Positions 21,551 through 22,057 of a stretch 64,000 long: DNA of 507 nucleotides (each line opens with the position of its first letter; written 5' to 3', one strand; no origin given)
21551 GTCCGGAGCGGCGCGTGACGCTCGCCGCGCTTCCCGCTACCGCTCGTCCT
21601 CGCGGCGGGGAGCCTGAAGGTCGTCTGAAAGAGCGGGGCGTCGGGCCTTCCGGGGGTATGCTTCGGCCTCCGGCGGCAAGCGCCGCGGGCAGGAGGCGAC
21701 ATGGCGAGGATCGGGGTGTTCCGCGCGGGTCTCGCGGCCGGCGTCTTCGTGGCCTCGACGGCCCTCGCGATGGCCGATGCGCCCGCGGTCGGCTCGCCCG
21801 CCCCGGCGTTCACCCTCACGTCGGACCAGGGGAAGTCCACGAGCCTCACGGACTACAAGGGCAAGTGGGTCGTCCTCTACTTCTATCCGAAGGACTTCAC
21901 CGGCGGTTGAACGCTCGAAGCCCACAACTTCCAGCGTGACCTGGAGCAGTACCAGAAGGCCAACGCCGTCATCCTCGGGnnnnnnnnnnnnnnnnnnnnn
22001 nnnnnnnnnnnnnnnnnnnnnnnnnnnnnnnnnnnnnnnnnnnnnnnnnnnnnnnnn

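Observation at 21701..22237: Second, secreted peroxiredoxin paralog with in-frame UGA at the same catalytic position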

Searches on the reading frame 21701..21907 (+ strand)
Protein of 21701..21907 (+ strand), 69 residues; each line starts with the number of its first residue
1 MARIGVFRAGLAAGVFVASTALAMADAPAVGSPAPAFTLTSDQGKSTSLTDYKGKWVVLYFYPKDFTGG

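Call 16: find_encoding_contigs(protein=window:21701-21907:+, flank=10000, max_places=10)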
Protein window:21701-21907:+ (69 aa): 3 contigs read that carry it; 3 places shown.
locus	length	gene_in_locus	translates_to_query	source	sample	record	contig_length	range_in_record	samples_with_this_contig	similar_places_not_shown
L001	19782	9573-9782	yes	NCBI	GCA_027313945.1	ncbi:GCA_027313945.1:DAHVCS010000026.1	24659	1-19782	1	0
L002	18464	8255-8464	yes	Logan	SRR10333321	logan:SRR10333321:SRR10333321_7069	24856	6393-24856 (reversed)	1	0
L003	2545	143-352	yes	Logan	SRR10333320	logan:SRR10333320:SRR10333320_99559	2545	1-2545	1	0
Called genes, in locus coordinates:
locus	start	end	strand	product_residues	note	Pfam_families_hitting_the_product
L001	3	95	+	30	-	?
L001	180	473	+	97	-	PF05164:ZapA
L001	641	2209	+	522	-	PF12072:RNase_Y_N, PF00013:KH_1, PF01966:HD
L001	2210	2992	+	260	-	PF00149:Metallophos (weak), PF13277:YmdB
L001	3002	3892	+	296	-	PF13641:Glyco_tranf_2_3 (weak), PF00535:Glycos_transf_2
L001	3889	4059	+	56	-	PF08534:Redoxin (weak), PF00578:AhpC-TSA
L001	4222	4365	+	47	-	-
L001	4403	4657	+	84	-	PF03966:Trm112p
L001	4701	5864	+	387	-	PF04932:Wzy_C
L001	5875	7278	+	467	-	PF13742:tRNA_anti_2, PF01336:tRNA_anti-codon, PF02601:Exonuc_VII_L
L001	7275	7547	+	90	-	PF02609:Exonuc_VII_S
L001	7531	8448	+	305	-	PF00348:polyprenyl_synt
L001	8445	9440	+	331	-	PF08240:ADH_N, PF16912:Glu_dehyd_C, PF00107:ADH_zinc_N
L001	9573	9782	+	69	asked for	PF08534:Redoxin (weak), PF00578:AhpC-TSA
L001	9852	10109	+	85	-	PF00578:AhpC-TSA, PF08534:Redoxin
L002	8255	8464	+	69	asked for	PF08534:Redoxin (weak), PF00578:AhpC-TSA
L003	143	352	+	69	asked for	PF08534:Redoxin (weak), PF00578:AhpC-TSA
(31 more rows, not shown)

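Call 62: find_homologous_proteins(query=window:21701-21907:+, max_evalue=1e-8)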
Query window:21701-21907:+ (69 aa): 137 proteins with E <= 1e-8 among 173 candidates; the best 120 are listed.
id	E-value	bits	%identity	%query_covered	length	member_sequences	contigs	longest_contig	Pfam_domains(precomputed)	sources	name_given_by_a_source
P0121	1.0e-35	138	96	100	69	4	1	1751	PF08534.17,PF00578.28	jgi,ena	jgi:peroxiredoxin Q/BCP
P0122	1.2e-32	128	90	100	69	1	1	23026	PF08534.17,PF00578.28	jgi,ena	-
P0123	3.3e-32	127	88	100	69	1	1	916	PF08534.17,PF00578.28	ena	-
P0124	2.5e-28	114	81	100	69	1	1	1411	PF08534.17,PF00578.28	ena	-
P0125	1.3e-27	112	78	100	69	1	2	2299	PF08534.17,PF00578.28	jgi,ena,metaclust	metaclust:\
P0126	2.0e-26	108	76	100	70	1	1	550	PF08534.17,PF00578.28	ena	-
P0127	1.3e-25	106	74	100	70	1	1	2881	PF08534.17,PF00578.28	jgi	jgi:peroxiredoxin Q/BCP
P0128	1.6e-25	105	59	100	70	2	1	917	PF08534.17,PF00578.28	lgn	-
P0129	9.6e-25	103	69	100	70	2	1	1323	PF08534.17,PF00578.28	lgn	-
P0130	1.7e-24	102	70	100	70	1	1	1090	PF08534.17,PF00578.28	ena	-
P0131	2.1e-24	102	74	100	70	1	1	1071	PF08534.17,PF00578.28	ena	-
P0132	8.6e-24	100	76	100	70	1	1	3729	PF08534.17,PF00578.28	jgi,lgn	jgi:peroxiredoxin Q/BCP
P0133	1.3e-23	99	66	100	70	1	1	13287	PF08534.17,PF00578.28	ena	-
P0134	1.0e-22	97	85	58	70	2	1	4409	PF08534.17,PF00578.28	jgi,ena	-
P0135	1.6e-22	96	80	58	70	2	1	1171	PF08534.17,PF00578.28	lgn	-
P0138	3.4e-19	86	82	64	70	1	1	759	PF08534.17,PF00578.28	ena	-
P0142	5.5e-18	82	62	100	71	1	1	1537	PF08534.17,PF00578.28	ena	-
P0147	4.6e-16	76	61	86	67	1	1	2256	PF08534.17,PF00578.28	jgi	-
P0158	2.2e-14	70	68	72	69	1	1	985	PF08534.17,PF00578.28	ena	-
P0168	1.3e-13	68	58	75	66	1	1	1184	PF08534.17,PF00578.28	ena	-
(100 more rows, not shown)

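Call 64: find_encoding_contigs(protein=P0142, flank=600, max_places=2)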
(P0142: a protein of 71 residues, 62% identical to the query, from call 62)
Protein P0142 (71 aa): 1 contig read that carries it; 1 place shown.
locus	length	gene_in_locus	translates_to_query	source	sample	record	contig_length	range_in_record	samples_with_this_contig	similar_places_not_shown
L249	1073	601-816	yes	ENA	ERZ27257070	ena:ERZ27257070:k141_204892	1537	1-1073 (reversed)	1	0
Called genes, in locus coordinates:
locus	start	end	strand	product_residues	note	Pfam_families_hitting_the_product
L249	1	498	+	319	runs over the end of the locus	?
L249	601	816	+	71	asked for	PF00578:AhpC-TSA, PF08534:Redoxin (weak)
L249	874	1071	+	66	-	?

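Call 65: find_encoding_contigs(protein=P0147, flank=600, max_places=2)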
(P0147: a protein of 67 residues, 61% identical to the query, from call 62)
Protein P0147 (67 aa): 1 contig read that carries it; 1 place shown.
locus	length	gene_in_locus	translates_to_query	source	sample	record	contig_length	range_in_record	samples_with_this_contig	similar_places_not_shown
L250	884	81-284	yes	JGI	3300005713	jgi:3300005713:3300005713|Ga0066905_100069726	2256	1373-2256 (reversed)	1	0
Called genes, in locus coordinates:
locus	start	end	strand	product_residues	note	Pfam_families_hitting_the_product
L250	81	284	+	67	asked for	PF00578:AhpC-TSA, PF08534:Redoxin (weak)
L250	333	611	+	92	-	PF00578:AhpC-TSA, PF08534:Redoxin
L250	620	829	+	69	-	-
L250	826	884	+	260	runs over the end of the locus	PF00230:MIP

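Call 66: find_encoding_contigs(protein=P0158, flank=600, max_places=2)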
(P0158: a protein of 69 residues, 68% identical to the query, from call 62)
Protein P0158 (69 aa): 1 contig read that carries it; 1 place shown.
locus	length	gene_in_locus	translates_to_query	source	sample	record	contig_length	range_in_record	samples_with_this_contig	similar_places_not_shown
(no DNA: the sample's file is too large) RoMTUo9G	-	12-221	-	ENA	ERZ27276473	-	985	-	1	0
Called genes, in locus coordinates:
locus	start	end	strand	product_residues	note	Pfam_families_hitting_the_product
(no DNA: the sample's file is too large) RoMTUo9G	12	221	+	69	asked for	PF08534:Redoxin, PF00578:AhpC-TSA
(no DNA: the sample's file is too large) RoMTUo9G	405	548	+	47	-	-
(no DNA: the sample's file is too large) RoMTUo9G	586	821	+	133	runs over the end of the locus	?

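Call 67: find_encoding_contigs(protein=P0130, flank=600, max_places=2)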
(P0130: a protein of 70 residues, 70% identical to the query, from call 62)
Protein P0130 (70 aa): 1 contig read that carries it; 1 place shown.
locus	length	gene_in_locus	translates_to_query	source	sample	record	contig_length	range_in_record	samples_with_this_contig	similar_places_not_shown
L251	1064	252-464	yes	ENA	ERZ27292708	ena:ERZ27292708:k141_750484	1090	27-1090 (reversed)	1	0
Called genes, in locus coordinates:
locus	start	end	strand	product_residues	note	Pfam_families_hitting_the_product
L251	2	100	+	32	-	?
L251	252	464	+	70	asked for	PF00578:AhpC-TSA, PF08534:Redoxin (weak)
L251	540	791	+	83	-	PF00578:AhpC-TSA, PF08534:Redoxin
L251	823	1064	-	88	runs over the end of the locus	?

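Call 68: find_encoding_contigs(protein=P0138, flank=600, max_places=2)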
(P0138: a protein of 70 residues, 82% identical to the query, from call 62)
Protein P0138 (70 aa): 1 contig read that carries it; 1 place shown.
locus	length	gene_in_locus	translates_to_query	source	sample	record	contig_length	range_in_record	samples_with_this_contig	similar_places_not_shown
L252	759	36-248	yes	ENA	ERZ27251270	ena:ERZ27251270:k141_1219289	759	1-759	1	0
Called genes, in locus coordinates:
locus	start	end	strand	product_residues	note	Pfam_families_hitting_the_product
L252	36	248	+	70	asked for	PF00578:AhpC-TSA, PF08534:Redoxin (weak)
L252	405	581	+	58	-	-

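Call 70: find_encoding_contigs(protein=P0168, flank=600, max_places=2)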
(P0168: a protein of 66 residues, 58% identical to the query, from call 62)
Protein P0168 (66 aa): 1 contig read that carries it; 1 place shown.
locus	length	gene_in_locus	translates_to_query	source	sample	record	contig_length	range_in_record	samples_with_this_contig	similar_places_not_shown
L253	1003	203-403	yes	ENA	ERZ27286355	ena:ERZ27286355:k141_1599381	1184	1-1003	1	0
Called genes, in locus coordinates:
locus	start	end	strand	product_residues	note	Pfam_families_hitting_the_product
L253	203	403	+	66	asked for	PF00578:AhpC-TSA, PF08534:Redoxin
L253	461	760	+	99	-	PF00578:AhpC-TSA, PF08534:Redoxin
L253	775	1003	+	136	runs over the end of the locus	?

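Call 74: list_cluster_members(proteins=[window:21701-21907:+, window:22254-23063:+])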
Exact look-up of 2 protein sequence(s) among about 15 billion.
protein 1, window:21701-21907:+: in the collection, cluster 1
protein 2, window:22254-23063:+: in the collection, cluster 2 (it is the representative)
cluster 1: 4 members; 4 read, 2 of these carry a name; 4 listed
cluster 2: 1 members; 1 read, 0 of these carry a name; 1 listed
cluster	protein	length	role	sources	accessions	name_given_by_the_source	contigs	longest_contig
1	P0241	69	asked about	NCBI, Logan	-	-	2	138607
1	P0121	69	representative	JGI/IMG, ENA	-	peroxiredoxin Q/BCP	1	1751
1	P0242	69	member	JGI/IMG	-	thioredoxin-dependent peroxiredoxin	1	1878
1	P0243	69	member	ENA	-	-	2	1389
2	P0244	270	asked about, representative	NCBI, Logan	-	-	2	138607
